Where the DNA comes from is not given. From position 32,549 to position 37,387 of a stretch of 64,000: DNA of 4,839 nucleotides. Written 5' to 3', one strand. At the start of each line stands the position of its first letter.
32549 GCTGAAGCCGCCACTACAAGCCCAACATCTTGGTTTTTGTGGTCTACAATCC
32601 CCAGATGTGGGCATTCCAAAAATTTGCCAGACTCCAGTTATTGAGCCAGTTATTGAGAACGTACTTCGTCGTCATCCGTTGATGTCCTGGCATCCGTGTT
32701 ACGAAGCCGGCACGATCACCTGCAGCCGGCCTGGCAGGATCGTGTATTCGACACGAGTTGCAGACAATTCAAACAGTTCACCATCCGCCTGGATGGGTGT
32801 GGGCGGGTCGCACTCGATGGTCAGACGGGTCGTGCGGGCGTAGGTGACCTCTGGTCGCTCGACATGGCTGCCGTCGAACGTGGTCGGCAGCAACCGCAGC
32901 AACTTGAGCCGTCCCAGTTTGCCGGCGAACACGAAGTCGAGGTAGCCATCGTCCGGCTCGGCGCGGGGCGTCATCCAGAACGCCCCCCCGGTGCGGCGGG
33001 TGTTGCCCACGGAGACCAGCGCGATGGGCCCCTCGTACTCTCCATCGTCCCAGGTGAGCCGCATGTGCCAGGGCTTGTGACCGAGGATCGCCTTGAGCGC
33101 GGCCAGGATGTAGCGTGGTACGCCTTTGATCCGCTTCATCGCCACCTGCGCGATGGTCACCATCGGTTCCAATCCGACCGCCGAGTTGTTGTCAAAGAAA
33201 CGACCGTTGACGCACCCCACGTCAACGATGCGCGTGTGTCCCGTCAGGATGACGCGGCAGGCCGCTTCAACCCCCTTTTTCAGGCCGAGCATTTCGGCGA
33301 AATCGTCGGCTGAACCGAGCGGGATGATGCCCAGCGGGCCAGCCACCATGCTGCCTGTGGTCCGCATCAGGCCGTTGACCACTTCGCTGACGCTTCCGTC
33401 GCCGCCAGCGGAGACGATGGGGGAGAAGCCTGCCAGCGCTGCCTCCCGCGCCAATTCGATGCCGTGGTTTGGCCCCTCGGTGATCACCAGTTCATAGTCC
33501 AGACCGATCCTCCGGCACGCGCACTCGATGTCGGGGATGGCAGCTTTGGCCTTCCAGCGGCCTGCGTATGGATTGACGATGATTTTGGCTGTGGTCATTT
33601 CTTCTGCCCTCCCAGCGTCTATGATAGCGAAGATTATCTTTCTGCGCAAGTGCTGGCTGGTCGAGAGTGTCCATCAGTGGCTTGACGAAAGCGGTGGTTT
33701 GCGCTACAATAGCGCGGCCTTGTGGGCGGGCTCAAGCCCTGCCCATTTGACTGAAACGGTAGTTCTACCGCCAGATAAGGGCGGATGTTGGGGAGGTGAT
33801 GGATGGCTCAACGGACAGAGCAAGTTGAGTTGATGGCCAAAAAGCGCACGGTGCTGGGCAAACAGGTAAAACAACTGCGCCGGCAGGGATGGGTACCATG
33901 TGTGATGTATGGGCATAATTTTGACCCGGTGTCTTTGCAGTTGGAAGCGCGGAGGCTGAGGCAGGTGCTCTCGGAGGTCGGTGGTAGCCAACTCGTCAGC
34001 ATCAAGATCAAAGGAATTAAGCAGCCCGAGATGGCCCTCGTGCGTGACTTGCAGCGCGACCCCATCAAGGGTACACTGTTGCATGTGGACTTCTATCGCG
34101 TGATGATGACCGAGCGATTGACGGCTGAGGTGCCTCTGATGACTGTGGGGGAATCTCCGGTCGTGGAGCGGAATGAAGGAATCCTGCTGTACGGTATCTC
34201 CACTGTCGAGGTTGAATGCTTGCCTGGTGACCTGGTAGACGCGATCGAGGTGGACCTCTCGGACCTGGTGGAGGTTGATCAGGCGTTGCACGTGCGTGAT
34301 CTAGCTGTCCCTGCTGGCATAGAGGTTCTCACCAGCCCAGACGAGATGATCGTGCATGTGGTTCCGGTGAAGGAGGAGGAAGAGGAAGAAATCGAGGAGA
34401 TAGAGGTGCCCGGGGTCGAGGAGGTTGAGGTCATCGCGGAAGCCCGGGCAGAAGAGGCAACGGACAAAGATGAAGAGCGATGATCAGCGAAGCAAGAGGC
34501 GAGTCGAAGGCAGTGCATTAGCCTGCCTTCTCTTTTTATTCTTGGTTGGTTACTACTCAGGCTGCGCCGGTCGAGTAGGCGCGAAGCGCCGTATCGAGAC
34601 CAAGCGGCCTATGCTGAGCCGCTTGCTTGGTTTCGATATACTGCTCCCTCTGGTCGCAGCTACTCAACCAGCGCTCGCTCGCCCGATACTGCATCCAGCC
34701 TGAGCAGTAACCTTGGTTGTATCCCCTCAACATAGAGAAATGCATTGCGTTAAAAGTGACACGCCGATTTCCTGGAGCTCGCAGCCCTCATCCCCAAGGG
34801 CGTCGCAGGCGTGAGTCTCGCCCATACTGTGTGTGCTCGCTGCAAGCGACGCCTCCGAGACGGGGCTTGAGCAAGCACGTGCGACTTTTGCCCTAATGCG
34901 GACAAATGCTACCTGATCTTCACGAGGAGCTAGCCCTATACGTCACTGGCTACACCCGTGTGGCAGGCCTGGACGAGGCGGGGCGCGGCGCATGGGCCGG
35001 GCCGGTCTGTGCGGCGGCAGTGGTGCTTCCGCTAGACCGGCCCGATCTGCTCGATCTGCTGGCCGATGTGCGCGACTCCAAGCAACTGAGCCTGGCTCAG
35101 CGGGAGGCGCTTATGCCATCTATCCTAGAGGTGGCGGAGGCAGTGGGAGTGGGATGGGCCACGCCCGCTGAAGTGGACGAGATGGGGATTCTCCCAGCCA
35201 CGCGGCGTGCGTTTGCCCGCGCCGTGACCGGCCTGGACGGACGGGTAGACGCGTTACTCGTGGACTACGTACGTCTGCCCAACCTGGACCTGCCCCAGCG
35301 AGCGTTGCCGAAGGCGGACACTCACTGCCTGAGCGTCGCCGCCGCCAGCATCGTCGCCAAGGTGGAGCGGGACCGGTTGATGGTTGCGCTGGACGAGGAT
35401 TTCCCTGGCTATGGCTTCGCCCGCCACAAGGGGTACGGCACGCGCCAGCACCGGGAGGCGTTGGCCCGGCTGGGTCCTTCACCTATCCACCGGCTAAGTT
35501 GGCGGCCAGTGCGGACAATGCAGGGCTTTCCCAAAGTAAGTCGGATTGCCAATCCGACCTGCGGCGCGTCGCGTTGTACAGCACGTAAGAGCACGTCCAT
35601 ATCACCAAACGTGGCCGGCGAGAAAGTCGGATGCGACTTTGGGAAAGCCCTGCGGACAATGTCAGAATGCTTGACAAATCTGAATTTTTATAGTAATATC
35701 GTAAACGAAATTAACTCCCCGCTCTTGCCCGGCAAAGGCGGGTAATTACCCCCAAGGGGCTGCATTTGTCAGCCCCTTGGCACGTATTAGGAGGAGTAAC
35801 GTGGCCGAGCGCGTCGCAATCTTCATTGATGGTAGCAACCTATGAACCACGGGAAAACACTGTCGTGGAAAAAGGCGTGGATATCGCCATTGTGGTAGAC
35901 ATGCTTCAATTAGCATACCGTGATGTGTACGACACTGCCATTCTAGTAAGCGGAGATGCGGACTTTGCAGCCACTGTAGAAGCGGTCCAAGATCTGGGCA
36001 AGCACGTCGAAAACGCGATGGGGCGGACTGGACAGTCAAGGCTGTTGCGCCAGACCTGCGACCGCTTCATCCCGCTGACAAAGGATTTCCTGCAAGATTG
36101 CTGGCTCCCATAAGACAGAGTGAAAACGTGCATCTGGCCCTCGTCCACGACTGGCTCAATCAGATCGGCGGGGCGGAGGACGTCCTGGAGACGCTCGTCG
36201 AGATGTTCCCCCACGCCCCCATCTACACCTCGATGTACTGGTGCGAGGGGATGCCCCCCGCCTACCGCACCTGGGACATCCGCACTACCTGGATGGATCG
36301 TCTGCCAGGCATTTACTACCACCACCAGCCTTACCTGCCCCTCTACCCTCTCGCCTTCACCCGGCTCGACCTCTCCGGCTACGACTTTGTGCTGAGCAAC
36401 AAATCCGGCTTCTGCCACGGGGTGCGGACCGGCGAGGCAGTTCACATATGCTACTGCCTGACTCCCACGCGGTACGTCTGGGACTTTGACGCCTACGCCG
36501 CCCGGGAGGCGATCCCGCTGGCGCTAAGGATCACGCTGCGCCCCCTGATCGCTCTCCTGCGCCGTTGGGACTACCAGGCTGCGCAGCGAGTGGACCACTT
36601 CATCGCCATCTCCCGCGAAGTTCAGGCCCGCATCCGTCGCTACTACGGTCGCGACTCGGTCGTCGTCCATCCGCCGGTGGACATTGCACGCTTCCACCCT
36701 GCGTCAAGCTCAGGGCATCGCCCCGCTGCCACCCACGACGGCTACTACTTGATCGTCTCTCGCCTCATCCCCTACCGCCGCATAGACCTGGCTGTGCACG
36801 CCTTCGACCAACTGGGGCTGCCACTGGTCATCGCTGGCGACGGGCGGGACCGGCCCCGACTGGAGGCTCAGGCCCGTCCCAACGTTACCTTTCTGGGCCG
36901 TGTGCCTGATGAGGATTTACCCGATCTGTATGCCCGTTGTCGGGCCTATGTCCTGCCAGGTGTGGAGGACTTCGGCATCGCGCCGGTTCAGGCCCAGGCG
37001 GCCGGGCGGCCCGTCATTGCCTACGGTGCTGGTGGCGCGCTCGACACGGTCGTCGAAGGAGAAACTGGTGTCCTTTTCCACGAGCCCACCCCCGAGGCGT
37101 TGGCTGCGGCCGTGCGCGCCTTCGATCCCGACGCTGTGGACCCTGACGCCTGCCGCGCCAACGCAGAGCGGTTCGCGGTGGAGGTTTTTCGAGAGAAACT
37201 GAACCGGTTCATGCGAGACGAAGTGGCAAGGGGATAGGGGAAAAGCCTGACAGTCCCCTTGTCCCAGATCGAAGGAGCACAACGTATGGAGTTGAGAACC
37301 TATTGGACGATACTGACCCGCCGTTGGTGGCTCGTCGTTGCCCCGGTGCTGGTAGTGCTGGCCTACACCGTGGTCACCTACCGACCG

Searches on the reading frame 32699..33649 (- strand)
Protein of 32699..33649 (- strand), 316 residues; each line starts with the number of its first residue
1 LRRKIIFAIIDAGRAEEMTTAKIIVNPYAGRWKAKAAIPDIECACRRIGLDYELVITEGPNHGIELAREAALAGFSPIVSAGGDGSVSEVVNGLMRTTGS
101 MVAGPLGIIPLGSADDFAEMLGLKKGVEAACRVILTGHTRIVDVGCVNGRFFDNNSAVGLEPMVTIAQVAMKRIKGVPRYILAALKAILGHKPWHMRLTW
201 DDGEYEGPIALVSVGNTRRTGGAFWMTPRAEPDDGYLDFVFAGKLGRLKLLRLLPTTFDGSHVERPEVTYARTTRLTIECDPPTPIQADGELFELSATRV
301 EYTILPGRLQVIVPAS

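Call 14: search_protein_families(library=pfam, proteins=[window:32699-33649:-], max_evalue=0.001)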
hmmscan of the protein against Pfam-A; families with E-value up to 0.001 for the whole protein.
window:32699-33649:- (316 aa): 2 families
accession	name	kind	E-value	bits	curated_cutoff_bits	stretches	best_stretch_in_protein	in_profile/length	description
PF19279.4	YegS_C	-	5.6e-31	107.9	27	1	158-313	5-158/158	YegS C-terminal NAD kinase beta sandwich-like domain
PF00781.29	DAGK_cat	-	4.5e-29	101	23.6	1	21-146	2-124/125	Diacylglycerol kinase catalytic domain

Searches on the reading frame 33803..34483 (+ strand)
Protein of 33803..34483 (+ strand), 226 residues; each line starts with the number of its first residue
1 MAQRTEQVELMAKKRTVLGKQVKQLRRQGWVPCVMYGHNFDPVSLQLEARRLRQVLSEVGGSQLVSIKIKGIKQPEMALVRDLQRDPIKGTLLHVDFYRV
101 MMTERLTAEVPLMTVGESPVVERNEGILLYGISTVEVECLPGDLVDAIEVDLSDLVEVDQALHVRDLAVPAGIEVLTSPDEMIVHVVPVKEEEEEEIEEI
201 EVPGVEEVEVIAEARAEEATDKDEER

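Call 14: search_protein_families(library=pfam, proteins=[window:33803-34483:+], max_evalue=0.001)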
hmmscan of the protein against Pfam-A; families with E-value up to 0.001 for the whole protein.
window:33803-34483:+ (226 aa): 2 families
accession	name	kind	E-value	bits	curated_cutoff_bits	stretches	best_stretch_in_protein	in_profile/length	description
PF01386.24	Ribosomal_L25p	-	1.3e-22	80.5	23.6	1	10-97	1-82/82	Ribosomal L25p family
PF14693.11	Ribosomal_TL5_C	-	1.7e-20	73.6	27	1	106-188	2-82/84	Ribosomal protein TL5, C-terminal domain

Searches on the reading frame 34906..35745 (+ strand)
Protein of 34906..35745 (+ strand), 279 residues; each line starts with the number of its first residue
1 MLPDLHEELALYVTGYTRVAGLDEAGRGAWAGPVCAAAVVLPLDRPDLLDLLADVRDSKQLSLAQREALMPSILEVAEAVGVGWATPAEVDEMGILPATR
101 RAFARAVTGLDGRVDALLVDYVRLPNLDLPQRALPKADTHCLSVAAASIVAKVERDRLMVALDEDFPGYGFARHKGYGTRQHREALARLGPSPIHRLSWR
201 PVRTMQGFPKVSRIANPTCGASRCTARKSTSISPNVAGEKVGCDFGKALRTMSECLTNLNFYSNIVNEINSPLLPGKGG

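Call 14: search_protein_families(library=pfam, proteins=[window:34906-35745:+], max_evalue=0.001)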
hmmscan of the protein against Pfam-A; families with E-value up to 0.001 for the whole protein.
window:34906-35745:+ (279 aa): 1 family
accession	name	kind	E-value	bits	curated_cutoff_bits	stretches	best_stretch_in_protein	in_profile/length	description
PF01351.25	RNase_HII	-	6.2e-37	127.9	25.8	1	20-201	1-198/199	Ribonuclease HII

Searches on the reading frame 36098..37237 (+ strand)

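Call 14: search_protein_families(library=pfam, proteins=[window:36098-37237:+], max_evalue=0.001)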
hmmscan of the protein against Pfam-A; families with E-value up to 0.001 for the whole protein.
window:36098-37237:+ (379 aa): 4 families
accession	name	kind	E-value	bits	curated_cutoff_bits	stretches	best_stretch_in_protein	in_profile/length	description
PF00534.26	Glycos_transf_1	-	8.9e-28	97.4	26.4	1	214-357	15-170/172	Glycosyl transferases group 1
PF13692.12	Glyco_trans_1_4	-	1.8e-23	83.8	27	1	218-340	5-137/142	Glycosyl transferases group 1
PF13439.12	Glyco_transf_4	-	3.9e-08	33.9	28.5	1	23-198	1-170/170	Glycosyltransferase Family 4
PF13579.12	Glyco_trans_4_4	-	0.00017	22.4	29.7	1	56-192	35-156/158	Glycosyl transferase 4-like domain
